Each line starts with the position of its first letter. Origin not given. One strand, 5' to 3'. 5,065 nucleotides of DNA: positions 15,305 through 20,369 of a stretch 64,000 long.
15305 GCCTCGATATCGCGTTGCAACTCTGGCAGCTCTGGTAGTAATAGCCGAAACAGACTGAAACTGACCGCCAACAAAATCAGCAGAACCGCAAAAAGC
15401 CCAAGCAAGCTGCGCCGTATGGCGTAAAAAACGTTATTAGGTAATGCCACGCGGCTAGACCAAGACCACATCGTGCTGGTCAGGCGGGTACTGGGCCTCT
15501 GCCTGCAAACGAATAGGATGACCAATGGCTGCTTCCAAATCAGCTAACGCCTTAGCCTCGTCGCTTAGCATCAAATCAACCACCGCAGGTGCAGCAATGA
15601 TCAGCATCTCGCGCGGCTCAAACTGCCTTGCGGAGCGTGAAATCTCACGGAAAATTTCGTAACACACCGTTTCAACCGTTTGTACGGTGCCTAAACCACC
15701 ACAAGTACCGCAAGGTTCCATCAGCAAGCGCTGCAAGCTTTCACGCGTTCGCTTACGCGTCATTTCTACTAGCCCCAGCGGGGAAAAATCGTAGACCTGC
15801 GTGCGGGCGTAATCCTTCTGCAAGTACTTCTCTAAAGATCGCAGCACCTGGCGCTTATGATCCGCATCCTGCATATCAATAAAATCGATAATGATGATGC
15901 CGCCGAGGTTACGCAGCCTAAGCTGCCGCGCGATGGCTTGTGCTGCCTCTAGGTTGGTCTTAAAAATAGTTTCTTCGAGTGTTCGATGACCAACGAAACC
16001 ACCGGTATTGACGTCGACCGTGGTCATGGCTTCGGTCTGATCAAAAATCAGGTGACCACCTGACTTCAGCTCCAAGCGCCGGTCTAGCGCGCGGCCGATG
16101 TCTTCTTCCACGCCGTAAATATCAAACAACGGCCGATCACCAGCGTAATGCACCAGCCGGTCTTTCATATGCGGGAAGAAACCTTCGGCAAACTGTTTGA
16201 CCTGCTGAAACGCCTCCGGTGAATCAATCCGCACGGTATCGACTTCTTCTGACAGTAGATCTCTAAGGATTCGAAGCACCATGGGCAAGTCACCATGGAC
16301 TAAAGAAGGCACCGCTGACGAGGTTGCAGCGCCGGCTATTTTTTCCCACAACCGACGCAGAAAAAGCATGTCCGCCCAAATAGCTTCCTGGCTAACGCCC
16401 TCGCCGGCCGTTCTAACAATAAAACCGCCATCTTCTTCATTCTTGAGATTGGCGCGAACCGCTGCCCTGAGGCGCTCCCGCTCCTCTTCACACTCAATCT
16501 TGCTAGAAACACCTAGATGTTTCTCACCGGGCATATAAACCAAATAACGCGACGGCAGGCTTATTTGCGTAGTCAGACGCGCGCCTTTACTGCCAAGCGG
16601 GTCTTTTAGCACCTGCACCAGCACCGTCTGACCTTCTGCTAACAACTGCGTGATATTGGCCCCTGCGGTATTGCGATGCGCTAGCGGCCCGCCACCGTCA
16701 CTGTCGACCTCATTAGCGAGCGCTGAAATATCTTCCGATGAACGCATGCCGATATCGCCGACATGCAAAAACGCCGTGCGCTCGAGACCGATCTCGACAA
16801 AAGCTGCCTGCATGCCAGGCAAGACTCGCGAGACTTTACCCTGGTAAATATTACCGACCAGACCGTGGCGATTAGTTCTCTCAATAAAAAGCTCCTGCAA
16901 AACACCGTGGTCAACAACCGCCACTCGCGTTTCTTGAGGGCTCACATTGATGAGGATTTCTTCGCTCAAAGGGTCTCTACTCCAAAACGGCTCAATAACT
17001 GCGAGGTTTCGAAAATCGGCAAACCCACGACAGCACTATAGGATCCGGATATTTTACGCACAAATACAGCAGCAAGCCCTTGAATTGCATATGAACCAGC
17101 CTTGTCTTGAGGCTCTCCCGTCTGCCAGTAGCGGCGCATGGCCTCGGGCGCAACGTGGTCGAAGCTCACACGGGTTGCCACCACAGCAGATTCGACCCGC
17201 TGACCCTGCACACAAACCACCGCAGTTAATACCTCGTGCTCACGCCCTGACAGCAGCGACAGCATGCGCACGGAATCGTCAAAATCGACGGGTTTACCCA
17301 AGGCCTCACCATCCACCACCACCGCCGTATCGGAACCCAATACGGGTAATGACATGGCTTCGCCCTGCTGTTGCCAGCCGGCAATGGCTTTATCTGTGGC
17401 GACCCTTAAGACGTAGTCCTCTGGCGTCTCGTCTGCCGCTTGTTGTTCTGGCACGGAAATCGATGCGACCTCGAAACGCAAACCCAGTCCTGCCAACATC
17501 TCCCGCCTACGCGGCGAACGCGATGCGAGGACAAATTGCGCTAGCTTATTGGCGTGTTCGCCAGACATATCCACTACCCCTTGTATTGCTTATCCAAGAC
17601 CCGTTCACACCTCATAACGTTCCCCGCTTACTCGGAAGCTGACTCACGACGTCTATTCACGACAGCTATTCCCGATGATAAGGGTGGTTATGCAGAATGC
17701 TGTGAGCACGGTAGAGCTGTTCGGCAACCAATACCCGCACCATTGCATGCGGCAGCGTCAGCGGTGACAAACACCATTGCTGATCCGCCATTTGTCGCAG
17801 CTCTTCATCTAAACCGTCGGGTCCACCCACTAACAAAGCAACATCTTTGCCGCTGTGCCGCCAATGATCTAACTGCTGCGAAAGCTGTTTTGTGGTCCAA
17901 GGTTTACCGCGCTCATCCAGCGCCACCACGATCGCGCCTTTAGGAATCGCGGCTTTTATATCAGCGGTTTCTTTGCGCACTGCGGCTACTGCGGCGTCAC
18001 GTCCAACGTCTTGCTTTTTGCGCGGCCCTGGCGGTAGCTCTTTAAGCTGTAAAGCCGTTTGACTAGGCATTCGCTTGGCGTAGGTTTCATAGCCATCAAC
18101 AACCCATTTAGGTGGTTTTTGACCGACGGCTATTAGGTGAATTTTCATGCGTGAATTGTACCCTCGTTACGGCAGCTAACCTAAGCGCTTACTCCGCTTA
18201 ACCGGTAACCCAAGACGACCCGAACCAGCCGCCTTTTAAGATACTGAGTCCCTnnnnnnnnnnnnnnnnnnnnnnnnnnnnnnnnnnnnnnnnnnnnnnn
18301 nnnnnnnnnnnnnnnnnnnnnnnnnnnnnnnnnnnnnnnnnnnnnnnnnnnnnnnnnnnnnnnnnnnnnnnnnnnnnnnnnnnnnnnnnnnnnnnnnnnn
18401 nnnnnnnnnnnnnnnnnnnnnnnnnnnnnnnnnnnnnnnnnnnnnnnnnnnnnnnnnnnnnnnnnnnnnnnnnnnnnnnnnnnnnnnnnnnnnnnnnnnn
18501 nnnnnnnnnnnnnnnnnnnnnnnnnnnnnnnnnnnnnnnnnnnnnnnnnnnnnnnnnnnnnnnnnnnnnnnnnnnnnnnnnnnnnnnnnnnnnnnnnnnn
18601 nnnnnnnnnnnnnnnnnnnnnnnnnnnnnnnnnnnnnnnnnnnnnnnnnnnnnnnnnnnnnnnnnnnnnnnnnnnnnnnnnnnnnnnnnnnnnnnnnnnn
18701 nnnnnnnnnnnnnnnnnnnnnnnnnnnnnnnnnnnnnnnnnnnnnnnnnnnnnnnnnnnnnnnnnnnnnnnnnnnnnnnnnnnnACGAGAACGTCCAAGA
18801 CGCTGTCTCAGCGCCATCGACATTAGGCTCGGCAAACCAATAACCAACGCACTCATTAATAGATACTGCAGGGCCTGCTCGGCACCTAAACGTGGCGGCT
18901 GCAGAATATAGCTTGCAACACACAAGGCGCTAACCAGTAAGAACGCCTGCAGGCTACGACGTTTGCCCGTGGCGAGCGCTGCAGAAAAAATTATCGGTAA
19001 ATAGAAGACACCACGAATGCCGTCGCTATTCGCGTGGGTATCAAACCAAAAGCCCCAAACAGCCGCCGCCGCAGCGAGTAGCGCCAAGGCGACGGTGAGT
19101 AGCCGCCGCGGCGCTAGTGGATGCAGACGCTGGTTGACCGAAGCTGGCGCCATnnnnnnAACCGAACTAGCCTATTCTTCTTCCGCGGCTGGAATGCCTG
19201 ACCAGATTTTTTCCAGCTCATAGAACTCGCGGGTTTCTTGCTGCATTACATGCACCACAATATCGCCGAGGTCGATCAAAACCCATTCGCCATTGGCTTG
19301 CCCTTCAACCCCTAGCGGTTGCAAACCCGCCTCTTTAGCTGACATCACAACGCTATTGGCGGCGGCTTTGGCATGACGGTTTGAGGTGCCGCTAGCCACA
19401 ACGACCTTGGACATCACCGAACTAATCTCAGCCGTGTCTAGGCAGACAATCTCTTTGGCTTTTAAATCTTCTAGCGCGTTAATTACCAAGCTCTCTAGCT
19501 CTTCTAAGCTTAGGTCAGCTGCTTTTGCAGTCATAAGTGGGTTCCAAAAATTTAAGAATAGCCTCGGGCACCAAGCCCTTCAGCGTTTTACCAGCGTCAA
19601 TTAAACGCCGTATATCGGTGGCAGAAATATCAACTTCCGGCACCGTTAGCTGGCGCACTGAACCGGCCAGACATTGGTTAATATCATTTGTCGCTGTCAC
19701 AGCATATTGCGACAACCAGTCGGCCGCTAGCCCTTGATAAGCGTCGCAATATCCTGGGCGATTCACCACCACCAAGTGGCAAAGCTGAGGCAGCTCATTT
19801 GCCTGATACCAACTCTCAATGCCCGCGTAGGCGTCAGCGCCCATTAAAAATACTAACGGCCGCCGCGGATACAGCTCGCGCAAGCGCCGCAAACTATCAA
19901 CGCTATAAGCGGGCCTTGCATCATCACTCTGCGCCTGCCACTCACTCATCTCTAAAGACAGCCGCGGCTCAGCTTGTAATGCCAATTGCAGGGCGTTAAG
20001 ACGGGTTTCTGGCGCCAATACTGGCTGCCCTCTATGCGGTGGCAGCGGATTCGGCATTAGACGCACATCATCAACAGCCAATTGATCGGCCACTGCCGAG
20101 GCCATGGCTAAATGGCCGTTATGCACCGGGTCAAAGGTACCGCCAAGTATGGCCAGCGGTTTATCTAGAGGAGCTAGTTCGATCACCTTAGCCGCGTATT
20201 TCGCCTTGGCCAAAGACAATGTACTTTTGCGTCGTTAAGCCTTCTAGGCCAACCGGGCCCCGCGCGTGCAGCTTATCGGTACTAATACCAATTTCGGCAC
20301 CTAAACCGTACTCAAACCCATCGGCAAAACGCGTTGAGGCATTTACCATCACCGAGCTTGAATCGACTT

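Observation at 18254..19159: A membrane GGDEF protein with degenerate A-site (GADRF) and intact I-site (RELD) is inserted into the conserved proA-nadD-rsfS-rlmH operon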

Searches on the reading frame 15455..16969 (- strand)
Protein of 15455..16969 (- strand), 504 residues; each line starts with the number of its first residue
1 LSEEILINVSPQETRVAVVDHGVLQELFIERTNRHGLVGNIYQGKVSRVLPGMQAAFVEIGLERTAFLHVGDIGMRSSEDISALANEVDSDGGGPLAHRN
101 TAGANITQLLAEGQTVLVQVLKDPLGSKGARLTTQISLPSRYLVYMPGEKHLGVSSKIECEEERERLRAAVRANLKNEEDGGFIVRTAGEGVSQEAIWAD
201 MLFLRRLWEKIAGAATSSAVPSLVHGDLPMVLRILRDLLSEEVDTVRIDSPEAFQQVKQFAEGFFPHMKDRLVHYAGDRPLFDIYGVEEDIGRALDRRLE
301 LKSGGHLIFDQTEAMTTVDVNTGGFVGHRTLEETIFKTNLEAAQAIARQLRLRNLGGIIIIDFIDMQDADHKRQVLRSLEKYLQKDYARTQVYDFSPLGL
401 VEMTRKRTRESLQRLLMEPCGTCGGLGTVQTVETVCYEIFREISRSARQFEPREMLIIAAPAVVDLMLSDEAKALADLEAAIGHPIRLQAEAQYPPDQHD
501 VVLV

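Call 3: search_protein_families(library=pfam, proteins=[window:15455-16969:-], max_evalue=0.01)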
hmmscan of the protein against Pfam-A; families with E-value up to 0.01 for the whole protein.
window:15455-16969:- (504 aa): 3 families
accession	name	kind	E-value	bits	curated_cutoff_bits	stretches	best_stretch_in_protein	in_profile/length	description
PF10150.14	RNase_E_G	-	5.5e-103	344.5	25.5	1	137-408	1-270/270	Ribonuclease E/G family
PF20833.2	RNase_E_G_Thio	-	1.8e-07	31.6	26.8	1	419-500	1-82/86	RNase E/G, Thioredoxin-like domain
PF00575.29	S1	-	0.00011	23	22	1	38-122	4-61/74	S1 RNA binding domain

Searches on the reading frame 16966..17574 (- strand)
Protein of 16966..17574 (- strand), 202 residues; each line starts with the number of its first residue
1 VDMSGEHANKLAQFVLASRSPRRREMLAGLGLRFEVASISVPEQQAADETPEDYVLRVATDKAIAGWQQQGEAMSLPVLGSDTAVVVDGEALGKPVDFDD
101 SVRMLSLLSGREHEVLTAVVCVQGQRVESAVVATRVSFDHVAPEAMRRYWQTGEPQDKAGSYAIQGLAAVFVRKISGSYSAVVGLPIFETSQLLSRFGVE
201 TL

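Call 3: search_protein_families(library=pfam, proteins=[window:16966-17574:-], max_evalue=0.01)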
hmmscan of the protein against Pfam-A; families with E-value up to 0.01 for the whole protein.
window:16966-17574:- (202 aa): 1 family
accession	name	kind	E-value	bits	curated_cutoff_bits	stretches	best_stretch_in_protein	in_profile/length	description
PF02545.19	Maf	-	9e-56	188.9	27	1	13-196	1-186/187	Maf-like protein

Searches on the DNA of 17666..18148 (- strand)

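Call 51: search_rna_families(sources=[L019, L016, L009, L001, L007], threshold=evalue, max_evalue=1)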
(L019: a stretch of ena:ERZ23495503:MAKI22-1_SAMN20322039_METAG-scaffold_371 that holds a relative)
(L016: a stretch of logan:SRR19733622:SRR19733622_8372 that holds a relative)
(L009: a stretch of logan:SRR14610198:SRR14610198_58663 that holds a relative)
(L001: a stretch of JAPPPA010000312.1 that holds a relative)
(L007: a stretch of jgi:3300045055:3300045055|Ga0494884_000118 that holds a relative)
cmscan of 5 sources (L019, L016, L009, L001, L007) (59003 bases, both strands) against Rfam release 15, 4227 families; matches with E-value up to 1: 1.
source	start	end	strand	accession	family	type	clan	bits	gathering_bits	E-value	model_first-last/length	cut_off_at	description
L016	5866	5939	+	RF02057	STnc40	Gene; sRNA;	-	28.8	45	0.62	1-70/70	no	Salmonella enterica sRNA STnc40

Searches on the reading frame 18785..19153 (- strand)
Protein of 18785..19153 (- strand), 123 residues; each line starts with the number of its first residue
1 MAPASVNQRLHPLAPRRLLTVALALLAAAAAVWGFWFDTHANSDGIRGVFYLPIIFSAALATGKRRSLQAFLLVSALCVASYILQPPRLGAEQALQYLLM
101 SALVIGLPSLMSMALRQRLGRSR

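Call 40: search_protein_representatives(alignment_id=A3)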
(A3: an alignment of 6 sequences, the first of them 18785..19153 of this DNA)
Query: 6 sequences, 126 profile positions. Proteins with E-value up to 0.001 (for the whole library): 8; up to 1e-10: 2; up to 1e-30: 1. The best 8 are listed.
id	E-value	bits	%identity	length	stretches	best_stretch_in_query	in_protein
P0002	2.6e-54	198.9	-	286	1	18-126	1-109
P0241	7.2e-13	64.9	-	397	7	18-59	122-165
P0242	5.1e-08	49.2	-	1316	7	18-50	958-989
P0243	2.0e-07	47.3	-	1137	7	29-56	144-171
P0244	5.1e-07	46.0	-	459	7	21-64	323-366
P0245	3.2e-05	40.2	-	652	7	27-59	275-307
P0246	4.6e-05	39.7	-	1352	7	30-55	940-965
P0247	4.8e-04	36.4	-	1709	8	26-55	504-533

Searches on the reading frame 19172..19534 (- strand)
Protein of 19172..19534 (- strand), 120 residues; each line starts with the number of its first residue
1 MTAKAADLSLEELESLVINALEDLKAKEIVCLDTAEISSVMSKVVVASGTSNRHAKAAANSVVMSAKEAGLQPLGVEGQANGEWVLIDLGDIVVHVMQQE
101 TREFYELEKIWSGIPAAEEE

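Call 3: search_protein_families(library=pfam, proteins=[window:19172-19534:-], max_evalue=0.01)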
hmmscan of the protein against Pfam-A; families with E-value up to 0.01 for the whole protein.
window:19172-19534:- (120 aa): 1 family
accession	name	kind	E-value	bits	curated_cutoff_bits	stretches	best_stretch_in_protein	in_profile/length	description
PF02410.21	RsfS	-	5.8e-32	110.3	21.6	1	17-111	3-98/98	Ribosomal silencing factor during starvation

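Call 4: search_protein_families(library=ncbifam, proteins=[window:19172-19534:-], max_evalue=0.01)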
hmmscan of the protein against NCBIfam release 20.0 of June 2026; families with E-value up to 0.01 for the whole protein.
window:19172-19534:- (120 aa): 1 family
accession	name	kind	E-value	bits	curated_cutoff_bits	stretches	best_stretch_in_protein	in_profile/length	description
TIGR00090.1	rsfS_iojap_ybeB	equivalog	1.1e-34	118.5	56.9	1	15-111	3-99/99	ribosome silencing factor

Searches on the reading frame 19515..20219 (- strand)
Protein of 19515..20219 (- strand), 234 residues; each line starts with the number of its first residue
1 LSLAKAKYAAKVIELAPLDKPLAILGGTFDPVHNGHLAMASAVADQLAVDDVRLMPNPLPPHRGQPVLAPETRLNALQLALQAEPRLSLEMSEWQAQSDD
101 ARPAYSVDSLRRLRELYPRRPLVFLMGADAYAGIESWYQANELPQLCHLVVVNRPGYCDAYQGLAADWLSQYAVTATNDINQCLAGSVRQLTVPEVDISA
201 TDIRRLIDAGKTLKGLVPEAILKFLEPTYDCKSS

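Call 3: search_protein_families(library=pfam, proteins=[window:19515-20219:-], max_evalue=0.01)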
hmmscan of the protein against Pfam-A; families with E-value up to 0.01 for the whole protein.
window:19515-20219:- (234 aa): 1 family
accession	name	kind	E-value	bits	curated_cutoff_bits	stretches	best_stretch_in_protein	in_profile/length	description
PF01467.32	CTP_transf_like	-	4e-20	72.8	21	1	24-205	1-132/133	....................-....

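Call 4: search_protein_families(library=ncbifam, proteins=[window:19515-20219:-], max_evalue=0.01)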
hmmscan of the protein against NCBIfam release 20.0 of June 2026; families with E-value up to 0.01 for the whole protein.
window:19515-20219:- (234 aa): 15 families
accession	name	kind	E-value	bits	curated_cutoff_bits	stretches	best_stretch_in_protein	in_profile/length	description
NF000839.0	PRK00071.1-1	equivalog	4.6e-56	190.2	187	1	23-226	9-210/219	nicotinate-nucleotide adenylyltransferase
TIGR00482.1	TIGR00482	equivalog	7.2e-42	143.6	112.45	1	24-223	1-186/194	nicotinate (nicotinamide) nucleotide adenylyltransferase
NF000840.1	PRK00071.1-3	equivalog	6.5e-41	140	150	1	22-226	8-193/201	nicotinate-nucleotide adenylyltransferase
NF000841.0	PRK00071.1-4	equivalog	9.7e-36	123.4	197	2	21-158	8-142/194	nicotinate-nucleotide adenylyltransferase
NF005410.0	PRK06973.1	equivalog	8.9e-28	97.2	214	1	10-210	12-212/243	nicotinate-nucleotide adenylyltransferase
NF000843.0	PRK00071.2-2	equivalog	1e-25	90.5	240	1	22-206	14-196/212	nicotinate-nucleotide adenylyltransferase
NF005519.0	PRK07152.1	equivalog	1e-23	83.9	315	1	22-186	3-144/361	nicotinate-nucleotide adenylyltransferase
NF000845.0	PRK00071.2-4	equivalog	3.3e-14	52.8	210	1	23-161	11-144/197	nicotinate-nucleotide adenylyltransferase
NF000846.0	PRK00071.2-5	equivalog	2.2e-11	43.7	329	1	22-177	21-172/210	nicotinate-nucleotide adenylyltransferase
NF000842.0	PRK00071.2-1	equivalog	1.2e-10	41.3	167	1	22-173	4-143/191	nicotinate-nucleotide adenylyltransferase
NF006479.0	PRK08887.1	equivalog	2.6e-07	30.6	164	1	22-151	4-130/174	nicotinate-nicotinamide nucleotide adenylyltransferase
TIGR00125.1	cyt_tran_rel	domain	5.7e-07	29.6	27.7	1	23-84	2-63/65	adenylyltransferase/cytidyltransferase family protein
TIGR01510.1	coaD_prev_kdtB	equivalog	1.2e-05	25.4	103.3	1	23-48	2-30/155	pantetheine-phosphate adenylyltransferase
NF001985.0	PRK00777.1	subfamily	0.00014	21.9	104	1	23-83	7-69/157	pantetheine-phosphate adenylyltransferase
NF002243.0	PRK01153.1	subfamily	0.0015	18.2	127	0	24-46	4-26/175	nicotinamide-nucleotide adenylyltransferase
